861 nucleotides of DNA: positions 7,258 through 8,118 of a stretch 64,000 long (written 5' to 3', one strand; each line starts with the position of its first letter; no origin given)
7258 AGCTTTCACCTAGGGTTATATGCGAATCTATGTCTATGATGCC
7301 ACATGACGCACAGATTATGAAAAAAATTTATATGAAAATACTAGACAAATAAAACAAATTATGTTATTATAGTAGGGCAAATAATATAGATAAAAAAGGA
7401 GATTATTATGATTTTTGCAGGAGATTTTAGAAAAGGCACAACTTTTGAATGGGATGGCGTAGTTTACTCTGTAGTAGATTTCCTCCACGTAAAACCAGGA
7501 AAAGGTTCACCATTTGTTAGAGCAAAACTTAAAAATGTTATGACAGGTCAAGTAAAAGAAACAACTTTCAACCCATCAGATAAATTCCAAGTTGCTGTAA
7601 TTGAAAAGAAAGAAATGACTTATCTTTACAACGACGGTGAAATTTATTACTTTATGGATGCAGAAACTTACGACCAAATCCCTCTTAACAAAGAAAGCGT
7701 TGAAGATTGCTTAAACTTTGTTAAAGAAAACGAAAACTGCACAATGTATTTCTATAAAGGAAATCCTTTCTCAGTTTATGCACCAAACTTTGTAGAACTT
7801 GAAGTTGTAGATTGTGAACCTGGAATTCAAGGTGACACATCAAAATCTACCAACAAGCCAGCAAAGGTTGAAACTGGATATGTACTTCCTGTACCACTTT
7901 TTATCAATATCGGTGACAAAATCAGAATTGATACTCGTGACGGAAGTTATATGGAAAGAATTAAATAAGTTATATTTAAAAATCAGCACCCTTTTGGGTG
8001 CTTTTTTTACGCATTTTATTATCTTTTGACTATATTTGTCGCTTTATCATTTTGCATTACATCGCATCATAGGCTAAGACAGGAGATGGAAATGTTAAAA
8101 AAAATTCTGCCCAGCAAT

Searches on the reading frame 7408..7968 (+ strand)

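Call 42: search_protein_families(library=pfam, proteins=[window:7408-7968:+], max_evalue=0.01)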
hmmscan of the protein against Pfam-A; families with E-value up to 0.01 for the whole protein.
window:7408-7968:+ (186 aa): 3 families
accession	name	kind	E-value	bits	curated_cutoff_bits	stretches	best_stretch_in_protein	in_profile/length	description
PF09285.17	Elong-fact-P_C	-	6.2e-26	90.3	25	1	129-184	1-56/56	Elongation factor P, C-terminal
PF08207.18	EFP_N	-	1.9e-25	89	23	1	4-60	2-58/58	Elongation factor P (EF-P) KOW-like domain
PF01132.26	EFP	-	1.6e-21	76.5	27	1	68-120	1-53/54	Elongation factor P (EF-P) OB domain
